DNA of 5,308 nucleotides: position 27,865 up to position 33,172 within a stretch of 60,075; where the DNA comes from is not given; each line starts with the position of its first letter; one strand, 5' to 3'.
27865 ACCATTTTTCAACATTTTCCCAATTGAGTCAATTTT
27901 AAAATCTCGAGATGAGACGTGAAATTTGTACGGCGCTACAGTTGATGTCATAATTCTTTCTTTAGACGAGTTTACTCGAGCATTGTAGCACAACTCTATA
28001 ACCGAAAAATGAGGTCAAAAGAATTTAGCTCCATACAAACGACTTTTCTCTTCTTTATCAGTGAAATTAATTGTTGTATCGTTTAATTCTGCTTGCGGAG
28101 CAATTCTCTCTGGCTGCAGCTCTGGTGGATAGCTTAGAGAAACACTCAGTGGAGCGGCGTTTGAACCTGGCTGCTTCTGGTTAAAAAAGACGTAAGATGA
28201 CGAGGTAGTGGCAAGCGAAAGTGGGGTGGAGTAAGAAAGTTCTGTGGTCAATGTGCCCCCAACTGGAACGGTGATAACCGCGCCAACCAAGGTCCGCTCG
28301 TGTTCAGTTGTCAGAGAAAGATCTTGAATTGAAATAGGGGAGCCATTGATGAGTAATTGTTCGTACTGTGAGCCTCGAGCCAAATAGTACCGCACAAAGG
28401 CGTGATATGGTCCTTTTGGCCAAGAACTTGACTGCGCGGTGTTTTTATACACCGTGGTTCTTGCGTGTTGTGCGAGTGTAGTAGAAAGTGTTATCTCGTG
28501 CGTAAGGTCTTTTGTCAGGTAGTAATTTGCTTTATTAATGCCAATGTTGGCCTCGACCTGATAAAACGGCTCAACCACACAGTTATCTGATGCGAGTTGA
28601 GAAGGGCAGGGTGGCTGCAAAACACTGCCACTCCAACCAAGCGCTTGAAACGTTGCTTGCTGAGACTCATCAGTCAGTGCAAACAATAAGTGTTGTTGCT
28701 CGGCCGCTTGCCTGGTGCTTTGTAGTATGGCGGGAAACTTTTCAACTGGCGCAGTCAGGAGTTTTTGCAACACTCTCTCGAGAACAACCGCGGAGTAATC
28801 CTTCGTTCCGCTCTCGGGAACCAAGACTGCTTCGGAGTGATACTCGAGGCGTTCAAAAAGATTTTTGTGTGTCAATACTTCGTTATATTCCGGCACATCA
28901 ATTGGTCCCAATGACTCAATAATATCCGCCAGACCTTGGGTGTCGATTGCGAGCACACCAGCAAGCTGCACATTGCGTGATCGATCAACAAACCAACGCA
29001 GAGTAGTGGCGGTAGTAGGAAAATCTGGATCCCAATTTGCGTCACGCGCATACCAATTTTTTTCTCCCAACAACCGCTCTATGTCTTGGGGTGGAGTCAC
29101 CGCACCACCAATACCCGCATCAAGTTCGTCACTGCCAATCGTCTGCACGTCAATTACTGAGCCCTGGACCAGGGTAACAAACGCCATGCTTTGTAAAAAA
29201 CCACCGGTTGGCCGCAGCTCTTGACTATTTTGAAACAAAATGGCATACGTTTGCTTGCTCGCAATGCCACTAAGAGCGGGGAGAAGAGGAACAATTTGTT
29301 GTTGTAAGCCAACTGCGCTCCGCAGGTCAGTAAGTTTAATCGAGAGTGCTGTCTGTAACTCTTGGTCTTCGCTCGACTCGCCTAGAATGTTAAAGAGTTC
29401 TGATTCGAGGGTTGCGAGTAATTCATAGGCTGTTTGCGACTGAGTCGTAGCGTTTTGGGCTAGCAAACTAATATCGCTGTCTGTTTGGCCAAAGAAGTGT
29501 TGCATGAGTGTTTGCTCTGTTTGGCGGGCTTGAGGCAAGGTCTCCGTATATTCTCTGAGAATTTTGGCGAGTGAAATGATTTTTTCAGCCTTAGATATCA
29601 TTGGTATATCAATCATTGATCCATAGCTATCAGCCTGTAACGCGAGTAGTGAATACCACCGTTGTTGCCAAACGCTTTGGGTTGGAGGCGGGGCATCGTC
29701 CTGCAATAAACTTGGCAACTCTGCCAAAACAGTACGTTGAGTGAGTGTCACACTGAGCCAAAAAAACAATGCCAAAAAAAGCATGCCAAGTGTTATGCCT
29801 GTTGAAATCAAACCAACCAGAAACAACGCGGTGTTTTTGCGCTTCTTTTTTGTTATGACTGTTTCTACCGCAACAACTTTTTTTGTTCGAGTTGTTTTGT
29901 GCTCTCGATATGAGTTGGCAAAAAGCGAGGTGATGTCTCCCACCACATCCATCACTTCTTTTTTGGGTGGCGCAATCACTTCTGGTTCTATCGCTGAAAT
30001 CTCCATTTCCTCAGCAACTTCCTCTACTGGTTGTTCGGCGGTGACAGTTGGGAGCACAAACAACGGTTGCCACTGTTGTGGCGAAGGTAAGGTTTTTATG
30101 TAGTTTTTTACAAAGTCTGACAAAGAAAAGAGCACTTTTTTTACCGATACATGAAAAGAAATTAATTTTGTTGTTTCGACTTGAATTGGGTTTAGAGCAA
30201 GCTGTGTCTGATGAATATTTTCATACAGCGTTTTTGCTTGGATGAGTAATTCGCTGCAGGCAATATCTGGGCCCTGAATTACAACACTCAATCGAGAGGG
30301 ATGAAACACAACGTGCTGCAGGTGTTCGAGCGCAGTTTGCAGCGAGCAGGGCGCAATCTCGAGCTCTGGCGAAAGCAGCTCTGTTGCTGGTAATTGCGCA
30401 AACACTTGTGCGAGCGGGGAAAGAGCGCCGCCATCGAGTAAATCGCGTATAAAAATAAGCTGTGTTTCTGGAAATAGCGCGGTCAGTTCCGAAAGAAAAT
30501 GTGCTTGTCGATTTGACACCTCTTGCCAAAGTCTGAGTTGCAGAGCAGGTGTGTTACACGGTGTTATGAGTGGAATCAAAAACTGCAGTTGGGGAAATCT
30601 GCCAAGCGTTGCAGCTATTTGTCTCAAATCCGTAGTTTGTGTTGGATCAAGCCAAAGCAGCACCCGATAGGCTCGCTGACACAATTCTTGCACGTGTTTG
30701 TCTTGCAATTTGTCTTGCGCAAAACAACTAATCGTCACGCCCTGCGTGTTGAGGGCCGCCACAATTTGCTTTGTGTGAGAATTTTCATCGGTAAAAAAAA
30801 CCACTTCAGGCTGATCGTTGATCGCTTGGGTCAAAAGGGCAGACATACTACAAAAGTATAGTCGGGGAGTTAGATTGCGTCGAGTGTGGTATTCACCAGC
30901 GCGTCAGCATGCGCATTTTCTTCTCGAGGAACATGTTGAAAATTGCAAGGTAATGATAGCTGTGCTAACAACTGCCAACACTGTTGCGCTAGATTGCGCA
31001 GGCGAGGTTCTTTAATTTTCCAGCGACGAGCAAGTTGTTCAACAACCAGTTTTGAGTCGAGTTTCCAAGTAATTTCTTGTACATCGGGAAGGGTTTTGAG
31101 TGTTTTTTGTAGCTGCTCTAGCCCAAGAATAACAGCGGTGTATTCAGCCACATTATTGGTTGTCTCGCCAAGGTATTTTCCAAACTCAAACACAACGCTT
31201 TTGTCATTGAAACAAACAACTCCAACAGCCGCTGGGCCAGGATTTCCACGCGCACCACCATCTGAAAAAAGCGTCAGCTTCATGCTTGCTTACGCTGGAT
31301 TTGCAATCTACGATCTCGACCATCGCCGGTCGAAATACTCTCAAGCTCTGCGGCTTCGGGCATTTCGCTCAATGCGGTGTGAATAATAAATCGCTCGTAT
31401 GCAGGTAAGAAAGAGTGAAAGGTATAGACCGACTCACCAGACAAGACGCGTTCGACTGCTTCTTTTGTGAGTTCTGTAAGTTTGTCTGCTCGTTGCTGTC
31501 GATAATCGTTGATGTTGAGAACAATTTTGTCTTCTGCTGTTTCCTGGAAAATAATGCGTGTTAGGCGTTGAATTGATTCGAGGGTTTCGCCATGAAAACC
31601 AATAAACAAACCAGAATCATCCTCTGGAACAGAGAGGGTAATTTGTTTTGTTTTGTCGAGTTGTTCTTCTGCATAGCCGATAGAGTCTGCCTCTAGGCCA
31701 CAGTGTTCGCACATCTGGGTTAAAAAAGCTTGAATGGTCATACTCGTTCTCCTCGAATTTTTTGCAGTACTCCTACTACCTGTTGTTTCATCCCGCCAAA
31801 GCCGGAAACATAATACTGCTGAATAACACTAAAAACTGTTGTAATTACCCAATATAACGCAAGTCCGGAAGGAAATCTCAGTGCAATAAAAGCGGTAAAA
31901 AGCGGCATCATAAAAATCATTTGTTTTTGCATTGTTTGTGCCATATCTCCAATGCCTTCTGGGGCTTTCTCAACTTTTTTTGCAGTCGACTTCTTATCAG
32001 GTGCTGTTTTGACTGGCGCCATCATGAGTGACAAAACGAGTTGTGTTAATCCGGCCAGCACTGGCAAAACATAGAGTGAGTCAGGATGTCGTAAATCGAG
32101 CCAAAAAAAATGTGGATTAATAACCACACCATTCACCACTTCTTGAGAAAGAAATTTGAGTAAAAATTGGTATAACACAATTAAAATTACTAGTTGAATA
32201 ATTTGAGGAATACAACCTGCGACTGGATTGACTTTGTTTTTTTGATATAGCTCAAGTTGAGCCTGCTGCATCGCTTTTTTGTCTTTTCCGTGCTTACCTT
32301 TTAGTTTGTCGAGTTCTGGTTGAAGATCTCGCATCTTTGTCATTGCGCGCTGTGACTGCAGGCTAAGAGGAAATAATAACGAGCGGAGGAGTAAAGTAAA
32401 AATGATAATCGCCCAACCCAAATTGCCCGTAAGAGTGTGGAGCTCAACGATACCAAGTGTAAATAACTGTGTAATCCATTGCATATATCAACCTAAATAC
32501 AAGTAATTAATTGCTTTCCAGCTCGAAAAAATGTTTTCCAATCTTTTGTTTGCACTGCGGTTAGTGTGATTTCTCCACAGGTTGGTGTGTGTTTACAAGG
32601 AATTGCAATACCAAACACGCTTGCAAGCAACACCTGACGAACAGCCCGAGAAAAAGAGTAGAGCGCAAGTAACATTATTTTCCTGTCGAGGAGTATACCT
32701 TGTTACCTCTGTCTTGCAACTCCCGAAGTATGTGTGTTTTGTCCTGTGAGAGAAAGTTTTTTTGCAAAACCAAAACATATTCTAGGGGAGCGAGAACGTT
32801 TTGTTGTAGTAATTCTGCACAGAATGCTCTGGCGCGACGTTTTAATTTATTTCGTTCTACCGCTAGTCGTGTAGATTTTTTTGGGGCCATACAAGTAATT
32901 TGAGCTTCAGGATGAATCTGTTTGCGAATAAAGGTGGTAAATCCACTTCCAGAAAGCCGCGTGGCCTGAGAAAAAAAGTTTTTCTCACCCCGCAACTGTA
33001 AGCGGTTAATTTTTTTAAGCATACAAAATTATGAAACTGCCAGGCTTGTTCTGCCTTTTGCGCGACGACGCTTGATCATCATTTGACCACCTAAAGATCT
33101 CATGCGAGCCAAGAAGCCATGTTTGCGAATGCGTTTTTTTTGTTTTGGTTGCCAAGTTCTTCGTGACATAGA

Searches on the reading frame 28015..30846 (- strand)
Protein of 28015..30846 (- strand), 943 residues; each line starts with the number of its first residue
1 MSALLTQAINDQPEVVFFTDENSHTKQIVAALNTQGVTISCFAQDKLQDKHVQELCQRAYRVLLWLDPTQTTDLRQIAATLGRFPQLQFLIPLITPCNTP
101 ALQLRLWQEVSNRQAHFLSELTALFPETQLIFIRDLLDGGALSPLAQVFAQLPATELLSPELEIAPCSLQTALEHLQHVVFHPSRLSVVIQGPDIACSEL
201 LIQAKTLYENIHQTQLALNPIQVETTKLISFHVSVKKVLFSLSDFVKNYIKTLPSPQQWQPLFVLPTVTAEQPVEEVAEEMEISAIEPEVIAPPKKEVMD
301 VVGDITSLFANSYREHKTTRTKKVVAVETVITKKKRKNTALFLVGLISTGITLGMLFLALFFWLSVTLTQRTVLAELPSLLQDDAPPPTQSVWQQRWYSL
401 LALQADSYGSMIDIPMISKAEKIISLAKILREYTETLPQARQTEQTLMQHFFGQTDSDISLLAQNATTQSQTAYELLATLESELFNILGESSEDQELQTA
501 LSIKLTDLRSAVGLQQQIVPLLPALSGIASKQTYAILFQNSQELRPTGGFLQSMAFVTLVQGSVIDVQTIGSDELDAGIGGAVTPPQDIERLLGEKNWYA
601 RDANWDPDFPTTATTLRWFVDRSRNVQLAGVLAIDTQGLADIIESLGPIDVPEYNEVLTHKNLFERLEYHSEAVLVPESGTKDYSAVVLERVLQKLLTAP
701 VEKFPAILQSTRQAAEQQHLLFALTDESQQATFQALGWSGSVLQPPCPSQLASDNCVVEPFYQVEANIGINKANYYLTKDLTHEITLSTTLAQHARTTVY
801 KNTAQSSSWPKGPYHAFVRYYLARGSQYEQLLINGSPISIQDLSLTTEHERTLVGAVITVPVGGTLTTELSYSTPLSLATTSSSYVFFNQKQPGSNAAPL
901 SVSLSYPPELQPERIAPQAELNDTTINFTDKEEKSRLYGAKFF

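Call 8: search_protein_families(library=pfam, proteins=[window:28015-30846:-], max_evalue=0.001)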
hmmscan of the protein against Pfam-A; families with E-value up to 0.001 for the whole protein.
window:28015-30846:- (943 aa): 1 family
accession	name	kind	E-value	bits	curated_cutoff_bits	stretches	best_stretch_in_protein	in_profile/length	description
PF13196.11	DUF4012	-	2.6e-26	93.3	28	1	531-669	3-141/144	Protein of unknown function (DUF4012)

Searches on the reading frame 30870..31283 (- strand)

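Call 8: search_protein_families(library=pfam, proteins=[window:30870-31283:-], max_evalue=0.001)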
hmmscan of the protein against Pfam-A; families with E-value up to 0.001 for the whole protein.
window:30870-31283:- (137 aa): 2 families
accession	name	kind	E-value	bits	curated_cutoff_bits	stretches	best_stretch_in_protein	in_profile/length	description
PF13456.12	RVT_3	-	2.1e-18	66.8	21.6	1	7-132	2-122/123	Reverse transcriptase-like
PF00075.30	RNase_H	-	1.1e-11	45.5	25.8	1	2-131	3-137/141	RNase H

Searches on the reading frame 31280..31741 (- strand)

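Call 8: search_protein_families(library=pfam, proteins=[window:31280-31741:-], max_evalue=0.001)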
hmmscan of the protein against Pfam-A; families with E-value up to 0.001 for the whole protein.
window:31280-31741:- (153 aa): 2 families
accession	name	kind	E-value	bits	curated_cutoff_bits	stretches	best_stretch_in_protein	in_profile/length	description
PF01424.28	R3H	-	1.4e-09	38.3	26.8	1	87-149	2-59/60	R3H domain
PF13083.13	KH_KhpA-B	-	1.6e-08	34.8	32.1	1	6-76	3-72/73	KhpA/KhpB, KH domain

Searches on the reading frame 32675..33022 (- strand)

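Call 8: search_protein_families(library=pfam, proteins=[window:32675-33022:-], max_evalue=0.001)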
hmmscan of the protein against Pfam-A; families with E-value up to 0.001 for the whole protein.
window:32675-33022:- (115 aa): 1 family
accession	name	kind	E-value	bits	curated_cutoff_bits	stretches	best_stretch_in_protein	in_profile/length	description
PF00825.24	Ribonuclease_P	-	5.3e-12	46.2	22.3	1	14-104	14-103/109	Ribonuclease P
